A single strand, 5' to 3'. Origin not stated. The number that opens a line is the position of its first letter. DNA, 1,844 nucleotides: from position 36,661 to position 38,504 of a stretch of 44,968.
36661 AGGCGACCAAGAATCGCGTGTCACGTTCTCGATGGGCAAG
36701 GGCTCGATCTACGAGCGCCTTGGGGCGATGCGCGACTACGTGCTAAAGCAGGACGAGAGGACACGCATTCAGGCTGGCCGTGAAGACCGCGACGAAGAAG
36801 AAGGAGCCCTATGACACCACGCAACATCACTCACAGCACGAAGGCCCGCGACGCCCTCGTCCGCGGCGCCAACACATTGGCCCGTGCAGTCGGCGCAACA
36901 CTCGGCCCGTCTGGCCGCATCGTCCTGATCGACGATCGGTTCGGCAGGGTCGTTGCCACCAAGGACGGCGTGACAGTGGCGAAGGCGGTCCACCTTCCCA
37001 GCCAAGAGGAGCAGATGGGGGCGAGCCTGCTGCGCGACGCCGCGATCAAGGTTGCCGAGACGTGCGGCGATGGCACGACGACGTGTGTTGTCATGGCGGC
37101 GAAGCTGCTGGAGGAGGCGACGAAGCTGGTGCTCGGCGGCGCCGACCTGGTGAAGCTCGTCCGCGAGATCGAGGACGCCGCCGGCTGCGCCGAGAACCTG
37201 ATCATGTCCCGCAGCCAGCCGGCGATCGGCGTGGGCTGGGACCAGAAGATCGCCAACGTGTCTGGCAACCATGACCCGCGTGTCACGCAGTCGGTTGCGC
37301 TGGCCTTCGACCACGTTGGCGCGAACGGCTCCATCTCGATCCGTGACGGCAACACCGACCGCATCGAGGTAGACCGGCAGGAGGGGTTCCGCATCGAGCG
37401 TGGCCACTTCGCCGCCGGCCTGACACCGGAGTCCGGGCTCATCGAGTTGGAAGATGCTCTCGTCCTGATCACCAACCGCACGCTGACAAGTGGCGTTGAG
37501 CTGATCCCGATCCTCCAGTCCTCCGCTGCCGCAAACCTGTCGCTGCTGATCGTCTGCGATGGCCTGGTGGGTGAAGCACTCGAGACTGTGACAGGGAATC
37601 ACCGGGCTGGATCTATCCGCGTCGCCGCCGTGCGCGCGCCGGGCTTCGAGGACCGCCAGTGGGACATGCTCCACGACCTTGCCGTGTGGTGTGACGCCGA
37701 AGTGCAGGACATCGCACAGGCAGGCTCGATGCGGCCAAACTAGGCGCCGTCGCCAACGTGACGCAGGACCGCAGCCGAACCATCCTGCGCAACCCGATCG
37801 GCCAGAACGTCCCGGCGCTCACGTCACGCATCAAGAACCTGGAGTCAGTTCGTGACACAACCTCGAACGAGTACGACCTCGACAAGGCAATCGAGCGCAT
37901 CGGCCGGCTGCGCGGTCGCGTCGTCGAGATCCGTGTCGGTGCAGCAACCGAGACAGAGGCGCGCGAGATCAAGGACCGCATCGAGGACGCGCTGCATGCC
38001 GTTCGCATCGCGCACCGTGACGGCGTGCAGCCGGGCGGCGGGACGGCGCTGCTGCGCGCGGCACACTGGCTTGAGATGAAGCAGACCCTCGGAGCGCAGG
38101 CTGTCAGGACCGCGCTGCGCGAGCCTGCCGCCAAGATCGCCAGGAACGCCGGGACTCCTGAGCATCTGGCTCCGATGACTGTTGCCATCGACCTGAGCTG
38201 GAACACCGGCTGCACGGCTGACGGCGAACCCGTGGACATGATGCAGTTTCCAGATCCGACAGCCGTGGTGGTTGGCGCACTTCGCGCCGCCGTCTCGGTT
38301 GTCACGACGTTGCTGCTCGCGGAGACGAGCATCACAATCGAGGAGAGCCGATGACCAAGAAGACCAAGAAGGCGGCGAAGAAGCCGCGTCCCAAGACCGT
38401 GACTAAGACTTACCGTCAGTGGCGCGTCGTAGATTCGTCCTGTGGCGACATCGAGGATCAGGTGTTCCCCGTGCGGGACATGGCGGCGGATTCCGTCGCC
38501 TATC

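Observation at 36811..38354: Phage-encoded full-length GroEL-like chaperonin, split by a -1 frame change near 37695-37743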

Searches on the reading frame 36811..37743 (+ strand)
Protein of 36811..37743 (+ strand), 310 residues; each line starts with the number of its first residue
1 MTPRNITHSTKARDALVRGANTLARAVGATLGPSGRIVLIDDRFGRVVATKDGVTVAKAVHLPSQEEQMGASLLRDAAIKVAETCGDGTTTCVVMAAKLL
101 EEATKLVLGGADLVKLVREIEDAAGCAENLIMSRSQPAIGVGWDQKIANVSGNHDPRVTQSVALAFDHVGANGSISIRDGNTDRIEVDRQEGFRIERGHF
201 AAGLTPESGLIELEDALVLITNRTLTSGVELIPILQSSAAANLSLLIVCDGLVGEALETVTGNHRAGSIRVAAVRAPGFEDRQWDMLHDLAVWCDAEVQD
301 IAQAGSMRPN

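Call 3: search_protein_families(library=pfam, proteins=[window:36811-37743:+], max_evalue=0.1)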
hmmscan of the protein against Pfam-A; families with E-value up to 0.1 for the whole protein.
window:36811-37743:+ (310 aa): 1 family
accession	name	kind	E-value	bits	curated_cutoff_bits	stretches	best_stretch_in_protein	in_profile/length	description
PF00118.29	Cpn60_TCP1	-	1.7e-20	73.7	34.3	1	23-134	1-108/490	TCP-1/cpn60 chaperonin family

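Call 29: find_encoding_contigs(protein=window:36811-37743:+, flank=10000, max_places=10)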
Protein window:36811-37743:+ (310 aa): no gene with exactly this product is on record in the collection.

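Call 30: list_cluster_members(proteins=[P0001, window:36811-37740:+, window:37758-38351:+, window:36563-36811:+])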
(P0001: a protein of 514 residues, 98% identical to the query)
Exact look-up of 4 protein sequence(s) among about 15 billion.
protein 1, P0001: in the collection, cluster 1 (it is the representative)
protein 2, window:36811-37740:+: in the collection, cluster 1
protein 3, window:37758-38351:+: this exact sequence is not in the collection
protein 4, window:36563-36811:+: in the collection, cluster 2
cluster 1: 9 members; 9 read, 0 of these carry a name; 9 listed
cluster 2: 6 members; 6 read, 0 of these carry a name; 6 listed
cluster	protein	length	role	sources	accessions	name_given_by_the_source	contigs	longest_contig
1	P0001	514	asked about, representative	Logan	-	-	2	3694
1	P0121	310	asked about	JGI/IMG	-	-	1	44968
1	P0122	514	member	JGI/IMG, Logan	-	-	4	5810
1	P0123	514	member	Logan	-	-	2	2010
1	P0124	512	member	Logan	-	-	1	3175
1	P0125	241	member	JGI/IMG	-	-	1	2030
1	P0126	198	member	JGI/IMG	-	-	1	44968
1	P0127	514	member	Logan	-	-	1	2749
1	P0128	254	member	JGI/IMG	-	-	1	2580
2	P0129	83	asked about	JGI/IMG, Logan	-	-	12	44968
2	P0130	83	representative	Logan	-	-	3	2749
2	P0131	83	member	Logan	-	-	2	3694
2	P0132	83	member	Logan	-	-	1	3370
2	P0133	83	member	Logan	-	-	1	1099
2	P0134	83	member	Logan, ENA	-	-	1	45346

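Call 40: find_encoding_contigs(protein=P0134, flank=10000, max_places=3)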
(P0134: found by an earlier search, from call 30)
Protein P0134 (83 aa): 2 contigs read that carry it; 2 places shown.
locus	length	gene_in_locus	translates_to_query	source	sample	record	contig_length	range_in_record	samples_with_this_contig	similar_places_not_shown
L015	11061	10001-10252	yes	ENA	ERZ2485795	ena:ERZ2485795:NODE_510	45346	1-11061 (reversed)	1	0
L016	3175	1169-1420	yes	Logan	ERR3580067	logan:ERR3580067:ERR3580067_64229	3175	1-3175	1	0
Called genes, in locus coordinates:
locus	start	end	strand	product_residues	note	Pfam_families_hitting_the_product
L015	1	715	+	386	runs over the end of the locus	PF00004:AAA, PF07728:AAA_5 (weak)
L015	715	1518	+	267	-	-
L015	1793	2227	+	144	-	-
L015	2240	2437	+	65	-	-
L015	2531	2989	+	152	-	-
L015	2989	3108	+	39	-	-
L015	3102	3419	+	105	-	-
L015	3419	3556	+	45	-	-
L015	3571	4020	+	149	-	PF21781:DUF6876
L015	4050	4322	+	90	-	-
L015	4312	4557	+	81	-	-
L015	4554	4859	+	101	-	-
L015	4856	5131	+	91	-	-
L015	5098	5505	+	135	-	PF01381:HTH_3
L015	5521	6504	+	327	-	PF09588:YqaJ (weak)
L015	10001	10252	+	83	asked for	-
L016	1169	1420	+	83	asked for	-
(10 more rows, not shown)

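Call 45: find_encoding_contigs(protein=P0128, flank=5000, max_places=4)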
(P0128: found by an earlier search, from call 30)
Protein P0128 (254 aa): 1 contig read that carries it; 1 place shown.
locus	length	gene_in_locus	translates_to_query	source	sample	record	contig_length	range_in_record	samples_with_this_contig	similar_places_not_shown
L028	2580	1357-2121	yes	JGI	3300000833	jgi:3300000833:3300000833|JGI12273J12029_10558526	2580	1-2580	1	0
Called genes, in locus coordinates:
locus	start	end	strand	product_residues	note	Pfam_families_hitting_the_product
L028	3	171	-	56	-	?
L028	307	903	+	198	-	-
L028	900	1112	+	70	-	-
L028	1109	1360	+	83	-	-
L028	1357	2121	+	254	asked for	PF00118:Cpn60_TCP1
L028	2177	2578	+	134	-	?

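Call 56: search_dna_similar(query=P0122, collection=phages, mode=protein, max_rows=60, rows=spread)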
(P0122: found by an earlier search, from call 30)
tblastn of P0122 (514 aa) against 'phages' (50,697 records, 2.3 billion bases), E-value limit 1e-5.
Records with a match: 257; places in all: 257; records where one place covers at least 80% of the query: 198.
Best place of each record, by identity: <60% 257.
By first word of the organism name: Vibrio 86; Flavobacterium 73; Staphylococcus 10; Cellulophaga 9; Pseudomonas 9; Bacillus 8; uncultured 7; Klebsiella 7; Bacteriophage 6; Listeria 6; and 18 more.
By host as written in the record: - 81; Flavobacterium sp. BAL314 68; Staphylococcus aureus 8; Listeria monocytogenes 6; Flavobacterium sp. LMO8 4; Cellulophaga sp. HaHa_2_95 4; Bacillus subtilis 4; Pseudomonas aeruginosa 4; and 56 more.
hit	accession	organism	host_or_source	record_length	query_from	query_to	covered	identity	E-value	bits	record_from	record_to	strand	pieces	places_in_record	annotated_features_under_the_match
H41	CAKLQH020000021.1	Acinetobacter phage MD-2021a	not known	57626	1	509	99%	35.5%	8e-74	260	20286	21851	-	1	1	groL: chaperonin Cpn60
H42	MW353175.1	Flavobacterium phage vB_FspM_immuto_2-6A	Flavobacterium sp. LMO8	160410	4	509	98%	35.0%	1e-68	245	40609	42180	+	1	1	chaperonin GroEL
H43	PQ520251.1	Enterococcus phage IME_EF3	-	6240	4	505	98%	34.6%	1e-65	236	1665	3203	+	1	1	record has no annotation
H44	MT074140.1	Bacteroides phage DAC20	Bacteroides thetaiotaomicron VPI-5488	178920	4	512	99%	33.1%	2e-62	226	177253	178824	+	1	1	hypothetical protein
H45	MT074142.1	Bacteroides phage DAC23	Bacteroides thetaiotaomicron VPI-5490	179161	4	512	99%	33.0%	1e-62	227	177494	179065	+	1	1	hypothetical protein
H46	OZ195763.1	Vibrio phage D533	Seawater and oysters mix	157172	4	508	98%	32.7%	5e-58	214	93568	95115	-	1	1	chaperonin groEL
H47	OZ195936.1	Vibrio phage D531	Seawater and oysters mix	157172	4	508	98%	32.7%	5e-58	214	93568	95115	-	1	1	chaperonin groEL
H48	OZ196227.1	Vibrio phage D495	Seawater and oysters mix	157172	4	508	98%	32.7%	5e-58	214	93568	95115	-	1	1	chaperonin groEL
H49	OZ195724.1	Vibrio phage D507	Seawater and oysters mix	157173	4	508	98%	32.7%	5e-58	214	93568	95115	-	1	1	chaperonin groEL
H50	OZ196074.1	Vibrio phage K382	Seawater and oysters mix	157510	4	508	98%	32.7%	3e-57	212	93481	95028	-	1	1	chaperonin groEL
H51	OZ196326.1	Vibrio phage K441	Seawater and oysters mix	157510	4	508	98%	32.7%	3e-57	212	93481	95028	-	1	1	chaperonin groEL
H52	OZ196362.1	Vibrio phage K353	Seawater and oysters mix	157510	4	508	98%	32.7%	3e-57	212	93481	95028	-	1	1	chaperonin groEL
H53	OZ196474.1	Vibrio phage K489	Seawater and oysters mix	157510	4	508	98%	32.7%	3e-57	212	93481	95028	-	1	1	chaperonin groEL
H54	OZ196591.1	Vibrio phage K442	Seawater and oysters mix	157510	4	508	98%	32.7%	3e-57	212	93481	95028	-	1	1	chaperonin groEL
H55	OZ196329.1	Vibrio phage K445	Seawater and oysters mix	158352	4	508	98%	32.7%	3e-57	212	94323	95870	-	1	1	chaperonin groEL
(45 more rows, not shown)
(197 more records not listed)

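Call 57: search_protein_families(library=ncbifam, proteins=[P0122], max_evalue=0.01)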
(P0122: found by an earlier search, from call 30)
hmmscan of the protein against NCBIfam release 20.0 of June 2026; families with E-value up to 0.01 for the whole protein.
P0122 (514 aa): 19 families
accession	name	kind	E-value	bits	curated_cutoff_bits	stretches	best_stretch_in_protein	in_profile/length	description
NF009487.0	PRK12849.1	subfamily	3.6e-107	358.9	352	1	3-509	2-521/543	chaperonin GroEL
NF000592.1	PRK00013.1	subfamily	3.9e-107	358.9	397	1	4-509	2-521/524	chaperonin GroEL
TIGR02348.1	GroEL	equivalog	1.6e-103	347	582.1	1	4-509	2-521/526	chaperonin GroEL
NF009488.0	PRK12850.1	subfamily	8.9e-103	344.6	475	1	1-509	1-522/544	chaperonin GroEL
NF009489.0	PRK12851.1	subfamily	3.6e-101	339.2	464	1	1-509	1-522/541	chaperonin GroEL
NF010704.0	PRK14104.1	subfamily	1.3e-84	284.5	1041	1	1-508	1-522/546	chaperonin GroEL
NF038369.1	GroEL3_Chlamy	exception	1.2e-26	93.5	600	1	55-427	49-416/506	variant chaperonin GroEL3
NF038370.1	GroEL2_Chlamy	exception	5e-17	61.7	600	1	13-503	12-514/533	variant chaperonin GroEL2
NF041082.2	thermosome_alpha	equivalog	3.3e-16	59.2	450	1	10-108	16-110/519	thermosome subunit alpha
TIGR02339.1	thermosome_arch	subfamily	1.5e-14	53.6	671.1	1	7-108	12-109/521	thermosome subunit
NF041083.2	thermosome_beta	equivalog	2.3e-14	53.3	400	1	11-110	17-112/520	thermosome subunit beta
TIGR02343.1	chap_CCT_epsi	equivalog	1.7e-10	40.1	710.5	1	10-127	26-139/532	T-complex protein 1 subunit epsilon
TIGR02342.1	chap_CCT_delta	equivalog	4.8e-10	38.6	695.35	1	9-137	7-131/517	T-complex protein 1 subunit delta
TIGR02347.1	chap_CCT_zeta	equivalog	1.1e-09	37.4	587.15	1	10-121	15-122/531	T-complex protein 1 subunit zeta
TIGR02345.1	chap_CCT_eta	equivalog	1.8e-09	36.5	669.2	1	19-124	26-126/523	T-complex protein 1 subunit eta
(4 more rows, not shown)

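Call 58: search_protein_families(library=pfam, proteins=[P0122], max_evalue=0.01)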
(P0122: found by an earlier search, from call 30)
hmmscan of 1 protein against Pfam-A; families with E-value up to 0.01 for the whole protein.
P0122 (514 aa): 1 family
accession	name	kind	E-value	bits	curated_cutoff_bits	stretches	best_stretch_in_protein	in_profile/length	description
PF00118.29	Cpn60_TCP1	-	2.7e-37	129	34.3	1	23-504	1-482/490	TCP-1/cpn60 chaperonin family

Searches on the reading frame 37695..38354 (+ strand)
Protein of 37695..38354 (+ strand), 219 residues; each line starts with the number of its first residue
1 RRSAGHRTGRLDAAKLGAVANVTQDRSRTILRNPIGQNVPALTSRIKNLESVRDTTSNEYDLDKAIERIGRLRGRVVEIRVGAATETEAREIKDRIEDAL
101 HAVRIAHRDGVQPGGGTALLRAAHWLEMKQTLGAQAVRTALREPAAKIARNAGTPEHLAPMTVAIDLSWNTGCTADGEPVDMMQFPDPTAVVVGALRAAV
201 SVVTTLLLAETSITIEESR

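Call 3: search_protein_families(library=pfam, proteins=[window:37695-38354:+], max_evalue=0.1)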
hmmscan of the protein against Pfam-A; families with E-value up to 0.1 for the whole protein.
window:37695-38354:+ (219 aa): 2 families
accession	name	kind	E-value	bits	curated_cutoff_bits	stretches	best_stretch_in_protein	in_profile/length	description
PF00118.29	Cpn60_TCP1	-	2e-16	60.2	34.3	1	59-209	328-482/490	TCP-1/cpn60 chaperonin family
PF05957.18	DUF883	-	0.038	14.4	25.4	0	82-104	22-44/53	DUF883 N-terminal domain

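Call 57: search_protein_families(library=ncbifam, proteins=[P0122], max_evalue=0.01)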
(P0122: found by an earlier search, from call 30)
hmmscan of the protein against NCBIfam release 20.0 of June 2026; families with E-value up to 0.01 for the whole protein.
P0122 (514 aa): 19 families
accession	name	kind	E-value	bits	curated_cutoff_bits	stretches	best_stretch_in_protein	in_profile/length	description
NF009487.0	PRK12849.1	subfamily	3.6e-107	358.9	352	1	3-509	2-521/543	chaperonin GroEL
NF000592.1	PRK00013.1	subfamily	3.9e-107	358.9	397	1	4-509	2-521/524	chaperonin GroEL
TIGR02348.1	GroEL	equivalog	1.6e-103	347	582.1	1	4-509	2-521/526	chaperonin GroEL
NF009488.0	PRK12850.1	subfamily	8.9e-103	344.6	475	1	1-509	1-522/544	chaperonin GroEL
NF009489.0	PRK12851.1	subfamily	3.6e-101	339.2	464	1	1-509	1-522/541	chaperonin GroEL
NF010704.0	PRK14104.1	subfamily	1.3e-84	284.5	1041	1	1-508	1-522/546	chaperonin GroEL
NF038369.1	GroEL3_Chlamy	exception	1.2e-26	93.5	600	1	55-427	49-416/506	variant chaperonin GroEL3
NF038370.1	GroEL2_Chlamy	exception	5e-17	61.7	600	1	13-503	12-514/533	variant chaperonin GroEL2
NF041082.2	thermosome_alpha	equivalog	3.3e-16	59.2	450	1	10-108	16-110/519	thermosome subunit alpha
TIGR02339.1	thermosome_arch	subfamily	1.5e-14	53.6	671.1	1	7-108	12-109/521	thermosome subunit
NF041083.2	thermosome_beta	equivalog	2.3e-14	53.3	400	1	11-110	17-112/520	thermosome subunit beta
TIGR02343.1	chap_CCT_epsi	equivalog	1.7e-10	40.1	710.5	1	10-127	26-139/532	T-complex protein 1 subunit epsilon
TIGR02342.1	chap_CCT_delta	equivalog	4.8e-10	38.6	695.35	1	9-137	7-131/517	T-complex protein 1 subunit delta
TIGR02347.1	chap_CCT_zeta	equivalog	1.1e-09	37.4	587.15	1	10-121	15-122/531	T-complex protein 1 subunit zeta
TIGR02345.1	chap_CCT_eta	equivalog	1.8e-09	36.5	669.2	1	19-124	26-126/523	T-complex protein 1 subunit eta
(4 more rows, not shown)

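Call 58: search_protein_families(library=pfam, proteins=[P0122], max_evalue=0.01)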
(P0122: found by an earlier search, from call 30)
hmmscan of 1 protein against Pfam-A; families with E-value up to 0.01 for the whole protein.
P0122 (514 aa): 1 family
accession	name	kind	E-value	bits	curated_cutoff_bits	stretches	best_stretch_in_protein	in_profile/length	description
PF00118.29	Cpn60_TCP1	-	2.7e-37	129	34.3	1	23-504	1-482/490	TCP-1/cpn60 chaperonin family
